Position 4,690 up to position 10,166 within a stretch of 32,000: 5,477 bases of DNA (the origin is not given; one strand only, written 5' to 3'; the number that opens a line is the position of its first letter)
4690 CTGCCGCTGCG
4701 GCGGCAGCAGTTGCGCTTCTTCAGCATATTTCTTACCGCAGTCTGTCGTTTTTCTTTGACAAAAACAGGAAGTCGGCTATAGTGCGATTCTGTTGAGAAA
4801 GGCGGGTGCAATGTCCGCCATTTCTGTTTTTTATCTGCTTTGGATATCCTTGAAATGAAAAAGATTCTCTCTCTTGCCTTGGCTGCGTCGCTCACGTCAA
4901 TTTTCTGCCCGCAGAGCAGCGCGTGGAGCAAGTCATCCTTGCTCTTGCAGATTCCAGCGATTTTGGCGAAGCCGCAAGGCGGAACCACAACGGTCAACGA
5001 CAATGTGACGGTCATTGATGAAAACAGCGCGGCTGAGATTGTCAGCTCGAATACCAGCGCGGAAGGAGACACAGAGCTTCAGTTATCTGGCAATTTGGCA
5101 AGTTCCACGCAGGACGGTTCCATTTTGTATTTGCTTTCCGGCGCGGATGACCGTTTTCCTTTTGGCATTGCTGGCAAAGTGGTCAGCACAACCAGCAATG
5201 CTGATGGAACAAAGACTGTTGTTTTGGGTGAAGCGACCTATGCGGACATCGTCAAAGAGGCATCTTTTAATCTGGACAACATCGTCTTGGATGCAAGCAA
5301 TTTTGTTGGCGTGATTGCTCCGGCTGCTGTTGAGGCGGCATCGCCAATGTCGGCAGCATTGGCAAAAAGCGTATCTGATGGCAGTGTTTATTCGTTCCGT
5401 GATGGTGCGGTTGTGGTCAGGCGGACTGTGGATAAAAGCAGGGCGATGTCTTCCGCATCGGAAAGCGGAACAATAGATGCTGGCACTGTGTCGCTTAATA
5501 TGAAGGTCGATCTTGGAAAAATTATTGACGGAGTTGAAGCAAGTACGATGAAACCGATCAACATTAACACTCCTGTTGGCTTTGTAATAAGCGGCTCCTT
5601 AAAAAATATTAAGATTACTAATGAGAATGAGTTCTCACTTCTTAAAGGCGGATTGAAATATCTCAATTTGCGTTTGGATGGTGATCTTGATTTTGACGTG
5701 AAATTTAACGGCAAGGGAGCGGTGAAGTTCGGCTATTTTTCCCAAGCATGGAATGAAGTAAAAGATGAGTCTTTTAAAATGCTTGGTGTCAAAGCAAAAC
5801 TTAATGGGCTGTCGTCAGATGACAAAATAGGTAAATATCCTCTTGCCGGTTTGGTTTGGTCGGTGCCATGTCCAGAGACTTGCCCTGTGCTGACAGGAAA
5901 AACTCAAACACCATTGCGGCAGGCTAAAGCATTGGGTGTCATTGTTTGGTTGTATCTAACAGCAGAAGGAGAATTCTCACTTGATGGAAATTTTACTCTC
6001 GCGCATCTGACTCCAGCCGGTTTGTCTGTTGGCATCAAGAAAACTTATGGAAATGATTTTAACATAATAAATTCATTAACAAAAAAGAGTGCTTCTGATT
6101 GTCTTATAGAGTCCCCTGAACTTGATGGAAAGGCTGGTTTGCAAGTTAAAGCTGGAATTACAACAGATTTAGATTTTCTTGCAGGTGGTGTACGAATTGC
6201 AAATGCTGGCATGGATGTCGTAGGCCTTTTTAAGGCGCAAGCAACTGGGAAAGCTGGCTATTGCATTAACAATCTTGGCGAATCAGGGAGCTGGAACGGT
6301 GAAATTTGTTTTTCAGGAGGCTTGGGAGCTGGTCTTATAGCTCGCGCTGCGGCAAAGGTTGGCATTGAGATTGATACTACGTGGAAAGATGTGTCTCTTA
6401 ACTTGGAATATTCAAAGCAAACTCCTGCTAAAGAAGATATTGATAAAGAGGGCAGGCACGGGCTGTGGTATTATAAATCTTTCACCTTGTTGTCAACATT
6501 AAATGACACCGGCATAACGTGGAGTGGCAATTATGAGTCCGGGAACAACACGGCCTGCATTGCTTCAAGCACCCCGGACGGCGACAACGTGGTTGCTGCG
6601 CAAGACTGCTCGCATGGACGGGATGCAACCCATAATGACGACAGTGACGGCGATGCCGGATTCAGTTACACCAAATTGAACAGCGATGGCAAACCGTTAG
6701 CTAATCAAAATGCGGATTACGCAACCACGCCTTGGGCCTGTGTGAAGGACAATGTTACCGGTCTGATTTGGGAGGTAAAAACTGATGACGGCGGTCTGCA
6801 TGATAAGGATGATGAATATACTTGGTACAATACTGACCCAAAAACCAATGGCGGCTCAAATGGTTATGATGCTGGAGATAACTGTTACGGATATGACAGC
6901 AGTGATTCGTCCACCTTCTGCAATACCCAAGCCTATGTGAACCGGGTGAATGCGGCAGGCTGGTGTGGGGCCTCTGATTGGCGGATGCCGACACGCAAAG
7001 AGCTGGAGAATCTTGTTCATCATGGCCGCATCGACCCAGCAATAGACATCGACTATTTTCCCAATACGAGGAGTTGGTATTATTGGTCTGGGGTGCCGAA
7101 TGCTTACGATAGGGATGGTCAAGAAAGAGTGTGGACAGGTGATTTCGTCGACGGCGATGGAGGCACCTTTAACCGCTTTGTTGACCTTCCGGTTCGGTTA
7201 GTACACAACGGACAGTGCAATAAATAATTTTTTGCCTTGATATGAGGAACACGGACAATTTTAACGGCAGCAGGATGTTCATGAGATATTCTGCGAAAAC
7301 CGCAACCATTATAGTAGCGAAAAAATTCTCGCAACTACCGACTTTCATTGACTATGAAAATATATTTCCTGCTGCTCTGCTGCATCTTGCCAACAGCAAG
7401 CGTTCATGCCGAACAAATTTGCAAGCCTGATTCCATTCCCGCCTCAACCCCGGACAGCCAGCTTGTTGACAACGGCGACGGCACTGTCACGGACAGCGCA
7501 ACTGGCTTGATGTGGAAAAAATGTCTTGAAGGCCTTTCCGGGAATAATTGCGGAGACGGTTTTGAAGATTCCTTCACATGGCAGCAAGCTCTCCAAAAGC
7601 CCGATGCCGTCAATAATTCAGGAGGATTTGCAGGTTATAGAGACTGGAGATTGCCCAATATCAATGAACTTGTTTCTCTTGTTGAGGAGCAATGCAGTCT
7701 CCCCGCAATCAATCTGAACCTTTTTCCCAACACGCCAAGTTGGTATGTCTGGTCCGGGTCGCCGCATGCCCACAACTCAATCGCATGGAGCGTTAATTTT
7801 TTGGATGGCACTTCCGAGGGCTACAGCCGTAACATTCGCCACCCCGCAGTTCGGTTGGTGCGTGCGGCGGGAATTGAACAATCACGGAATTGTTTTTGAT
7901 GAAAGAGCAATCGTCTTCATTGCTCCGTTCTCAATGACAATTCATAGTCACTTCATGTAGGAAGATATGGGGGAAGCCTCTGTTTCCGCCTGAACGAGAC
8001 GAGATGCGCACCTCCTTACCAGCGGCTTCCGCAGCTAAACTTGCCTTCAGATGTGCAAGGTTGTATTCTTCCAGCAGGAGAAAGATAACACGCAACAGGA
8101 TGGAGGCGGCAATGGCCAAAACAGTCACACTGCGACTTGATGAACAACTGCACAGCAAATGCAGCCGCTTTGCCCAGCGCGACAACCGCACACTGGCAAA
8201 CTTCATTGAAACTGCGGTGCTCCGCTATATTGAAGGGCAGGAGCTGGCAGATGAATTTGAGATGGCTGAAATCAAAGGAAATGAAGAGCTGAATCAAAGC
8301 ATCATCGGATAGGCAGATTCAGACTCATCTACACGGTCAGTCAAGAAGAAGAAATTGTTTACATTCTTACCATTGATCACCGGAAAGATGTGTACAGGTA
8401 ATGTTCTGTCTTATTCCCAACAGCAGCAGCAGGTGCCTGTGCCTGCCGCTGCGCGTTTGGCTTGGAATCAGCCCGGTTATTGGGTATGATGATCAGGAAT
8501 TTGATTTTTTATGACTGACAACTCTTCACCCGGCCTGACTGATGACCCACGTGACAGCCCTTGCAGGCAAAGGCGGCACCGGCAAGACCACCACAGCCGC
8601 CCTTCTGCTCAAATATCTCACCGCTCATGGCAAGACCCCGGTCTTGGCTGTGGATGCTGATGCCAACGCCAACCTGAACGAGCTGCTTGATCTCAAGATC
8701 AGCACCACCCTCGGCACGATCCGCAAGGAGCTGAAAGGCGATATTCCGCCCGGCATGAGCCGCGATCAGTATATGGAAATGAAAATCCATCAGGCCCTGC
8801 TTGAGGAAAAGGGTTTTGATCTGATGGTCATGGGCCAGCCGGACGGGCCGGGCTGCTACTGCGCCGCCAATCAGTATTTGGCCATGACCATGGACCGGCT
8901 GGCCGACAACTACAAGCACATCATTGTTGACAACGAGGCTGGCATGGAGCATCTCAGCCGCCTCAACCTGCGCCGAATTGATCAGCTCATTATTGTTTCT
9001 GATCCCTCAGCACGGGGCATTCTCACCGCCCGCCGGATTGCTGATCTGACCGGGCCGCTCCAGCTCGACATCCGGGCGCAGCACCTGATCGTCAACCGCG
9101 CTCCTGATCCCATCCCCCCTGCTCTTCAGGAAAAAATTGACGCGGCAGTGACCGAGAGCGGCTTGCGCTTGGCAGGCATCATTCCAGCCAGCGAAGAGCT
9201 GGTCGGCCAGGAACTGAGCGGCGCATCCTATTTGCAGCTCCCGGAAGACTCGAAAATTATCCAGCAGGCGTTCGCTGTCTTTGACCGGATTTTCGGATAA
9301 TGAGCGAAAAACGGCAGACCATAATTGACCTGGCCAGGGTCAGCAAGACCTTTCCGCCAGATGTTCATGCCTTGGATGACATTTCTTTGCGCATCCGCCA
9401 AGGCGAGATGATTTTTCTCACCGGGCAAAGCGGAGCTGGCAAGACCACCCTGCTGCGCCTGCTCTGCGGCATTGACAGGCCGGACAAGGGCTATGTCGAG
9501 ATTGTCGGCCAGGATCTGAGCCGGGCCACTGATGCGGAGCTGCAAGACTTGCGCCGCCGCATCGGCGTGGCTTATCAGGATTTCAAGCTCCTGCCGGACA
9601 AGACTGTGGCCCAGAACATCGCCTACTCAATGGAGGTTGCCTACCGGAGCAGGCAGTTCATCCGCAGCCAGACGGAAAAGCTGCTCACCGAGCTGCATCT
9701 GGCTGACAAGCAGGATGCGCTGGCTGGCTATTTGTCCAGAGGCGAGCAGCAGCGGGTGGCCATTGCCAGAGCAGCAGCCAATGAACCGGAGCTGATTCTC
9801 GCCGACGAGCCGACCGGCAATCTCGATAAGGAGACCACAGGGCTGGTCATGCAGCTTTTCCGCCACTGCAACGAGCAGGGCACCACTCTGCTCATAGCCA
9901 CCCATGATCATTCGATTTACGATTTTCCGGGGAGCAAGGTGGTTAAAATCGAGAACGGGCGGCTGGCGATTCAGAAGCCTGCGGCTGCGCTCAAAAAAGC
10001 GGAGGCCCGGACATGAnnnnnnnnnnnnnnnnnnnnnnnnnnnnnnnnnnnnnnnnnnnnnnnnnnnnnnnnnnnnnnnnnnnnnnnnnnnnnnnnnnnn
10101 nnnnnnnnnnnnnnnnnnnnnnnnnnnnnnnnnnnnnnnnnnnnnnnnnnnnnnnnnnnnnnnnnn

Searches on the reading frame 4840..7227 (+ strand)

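Call 56: search_protein_families(library=pfam, proteins=[window:4840-7227:+], max_evalue=0.001)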
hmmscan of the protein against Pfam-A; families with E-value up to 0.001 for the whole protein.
window:4840-7227:+ (795 aa): 1 family
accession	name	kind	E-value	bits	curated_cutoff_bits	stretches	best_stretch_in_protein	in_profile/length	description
PF07603.17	Lcl_C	-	1.2e-24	87.3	34.9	1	634-788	2-116/117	Lcl C-terminal domain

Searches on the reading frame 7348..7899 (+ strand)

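Call 56: search_protein_families(library=pfam, proteins=[window:7348-7899:+], max_evalue=0.001)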
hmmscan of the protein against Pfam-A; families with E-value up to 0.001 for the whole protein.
window:7348-7899:+ (183 aa): 1 family
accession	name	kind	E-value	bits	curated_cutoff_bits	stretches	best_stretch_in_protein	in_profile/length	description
PF07603.17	Lcl_C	-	4.7e-33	114.4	34.9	1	45-172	1-117/117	Lcl C-terminal domain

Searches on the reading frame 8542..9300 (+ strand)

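Call 56: search_protein_families(library=pfam, proteins=[window:8542-9300:+], max_evalue=0.001)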
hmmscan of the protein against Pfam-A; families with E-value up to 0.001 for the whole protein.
window:8542-9300:+ (252 aa): 9 families
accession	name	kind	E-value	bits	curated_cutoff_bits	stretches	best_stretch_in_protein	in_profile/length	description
PF01656.29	CbiA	-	9.4e-13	48.7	25.4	1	5-224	2-119/125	CobQ/CobB/MinD/ParA nucleotide binding domain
PF13614.12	AAA_31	-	5.4e-10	39.9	27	1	7-160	7-154/177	AAA domain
PF00142.24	Fer4_NifH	-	9.5e-06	25.7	25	0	6-108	4-96/271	4Fe-4S iron sulfur cluster binding proteins, NifH/frxC family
PF06564.18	CBP_BcsQ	-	1.7e-05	24.9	21.3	1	7-157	6-149/234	Cellulose biosynthesis protein BcsQ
PF02374.21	ArsA_ATPase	-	2.7e-05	24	24.3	1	5-130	4-131/305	Anion-transporting ATPase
PF10609.15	ParA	-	0.00027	20.9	27.1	0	4-177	6-167/246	NUBPL iron-transfer P-loop NTPase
PF13604.12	AAA_30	-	0.00061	20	27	1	4-60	20-77/191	AAA domain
PF16575.11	CLP1_P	-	0.00094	19.5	26.6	0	9-42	1-33/188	mRNA cleavage and polyadenylation factor CLP1 P-loop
PF13245.12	AAA_19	-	0.00096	19.8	25.1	0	3-131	12-98/134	AAA domain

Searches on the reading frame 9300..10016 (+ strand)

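Call 56: search_protein_families(library=pfam, proteins=[window:9300-10016:+], max_evalue=0.001)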
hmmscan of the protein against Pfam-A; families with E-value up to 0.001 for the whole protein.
window:9300-10016:+ (238 aa): 8 families
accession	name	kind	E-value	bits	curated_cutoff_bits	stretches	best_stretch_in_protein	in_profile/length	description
PF00005.33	ABC_tran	-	1.6e-35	123.1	25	1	25-172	1-136/137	ABC transporter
PF13304.12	AAA_21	-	1.5e-06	29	27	0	38-128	2-95/304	AAA domain, putative AbiEii toxin, Type IV TA system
PF13191.12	AAA_16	-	1.5e-05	26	32.6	1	25-87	12-81/167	AAA ATPase domain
PF13401.12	AAA_22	-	0.00012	22.8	27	1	34-92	4-62/130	AAA domain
PF13238.12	AAA_18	-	0.00043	21.2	29.4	0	38-55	1-18/128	AAA domain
PF06414.18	Zeta_toxin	-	0.00053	19.9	22.3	0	33-69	14-50/199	Zeta toxin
PF13555.12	AAA_29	-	0.00057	20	27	0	26-52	13-39/61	P-loop containing region of AAA domain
PF03193.22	RsgA_GTPase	-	0.00097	19.4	30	0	24-57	96-128/174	RsgA GTPase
